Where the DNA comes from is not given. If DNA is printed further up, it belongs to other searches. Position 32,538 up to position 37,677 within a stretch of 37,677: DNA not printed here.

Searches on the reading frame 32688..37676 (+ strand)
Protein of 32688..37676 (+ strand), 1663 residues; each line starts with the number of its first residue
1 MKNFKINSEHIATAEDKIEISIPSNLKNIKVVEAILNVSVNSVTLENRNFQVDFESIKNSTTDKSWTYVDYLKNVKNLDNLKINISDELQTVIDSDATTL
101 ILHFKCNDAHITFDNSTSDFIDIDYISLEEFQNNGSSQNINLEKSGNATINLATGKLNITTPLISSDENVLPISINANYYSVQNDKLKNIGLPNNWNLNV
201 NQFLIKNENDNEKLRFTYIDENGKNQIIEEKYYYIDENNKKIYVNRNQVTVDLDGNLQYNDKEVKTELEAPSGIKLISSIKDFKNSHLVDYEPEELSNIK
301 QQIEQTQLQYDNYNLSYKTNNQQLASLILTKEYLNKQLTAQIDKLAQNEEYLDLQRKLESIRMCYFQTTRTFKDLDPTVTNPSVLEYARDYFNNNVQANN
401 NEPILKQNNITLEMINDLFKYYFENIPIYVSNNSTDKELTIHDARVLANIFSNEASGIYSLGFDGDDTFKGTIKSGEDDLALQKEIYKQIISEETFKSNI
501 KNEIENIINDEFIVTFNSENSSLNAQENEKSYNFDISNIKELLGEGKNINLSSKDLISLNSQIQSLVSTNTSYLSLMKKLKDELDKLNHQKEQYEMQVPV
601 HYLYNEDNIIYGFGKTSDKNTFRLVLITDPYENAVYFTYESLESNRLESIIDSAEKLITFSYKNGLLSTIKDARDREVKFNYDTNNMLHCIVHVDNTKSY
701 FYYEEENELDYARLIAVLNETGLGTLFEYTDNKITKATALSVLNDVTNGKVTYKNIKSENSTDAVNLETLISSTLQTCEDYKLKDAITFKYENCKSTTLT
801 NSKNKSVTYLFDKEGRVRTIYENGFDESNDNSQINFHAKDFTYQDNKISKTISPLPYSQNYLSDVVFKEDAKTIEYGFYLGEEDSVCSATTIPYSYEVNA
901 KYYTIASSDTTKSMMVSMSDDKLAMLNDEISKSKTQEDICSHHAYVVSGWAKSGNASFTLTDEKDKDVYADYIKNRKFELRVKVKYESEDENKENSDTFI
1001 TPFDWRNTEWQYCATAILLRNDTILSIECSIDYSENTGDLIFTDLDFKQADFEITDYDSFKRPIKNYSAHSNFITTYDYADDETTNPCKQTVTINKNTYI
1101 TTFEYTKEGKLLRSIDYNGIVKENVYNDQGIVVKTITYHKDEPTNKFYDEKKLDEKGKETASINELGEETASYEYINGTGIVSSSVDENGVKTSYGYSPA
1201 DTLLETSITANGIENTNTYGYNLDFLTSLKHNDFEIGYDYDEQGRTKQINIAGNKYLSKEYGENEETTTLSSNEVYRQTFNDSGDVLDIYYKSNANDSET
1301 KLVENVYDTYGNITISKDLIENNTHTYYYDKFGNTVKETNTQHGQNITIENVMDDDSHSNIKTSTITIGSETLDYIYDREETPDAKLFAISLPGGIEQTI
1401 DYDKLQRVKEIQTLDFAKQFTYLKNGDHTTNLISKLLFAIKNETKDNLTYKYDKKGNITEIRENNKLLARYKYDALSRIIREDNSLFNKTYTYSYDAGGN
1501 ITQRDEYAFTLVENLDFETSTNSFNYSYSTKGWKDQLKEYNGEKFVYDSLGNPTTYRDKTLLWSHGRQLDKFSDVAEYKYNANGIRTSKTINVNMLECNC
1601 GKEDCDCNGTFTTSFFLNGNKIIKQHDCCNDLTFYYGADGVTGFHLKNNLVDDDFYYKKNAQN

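Call 97: search_protein_families(library=pfam, proteins=[window:32688-37676:+], max_evalue=0.001)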
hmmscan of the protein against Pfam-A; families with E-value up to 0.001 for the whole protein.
window:32688-37676:+ (1663 aa): 1 family
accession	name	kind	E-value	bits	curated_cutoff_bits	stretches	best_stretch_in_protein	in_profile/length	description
PF05593.20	RHS_repeat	-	8.1e-12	45.7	22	0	1452-1481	1-30/38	RHS Repeat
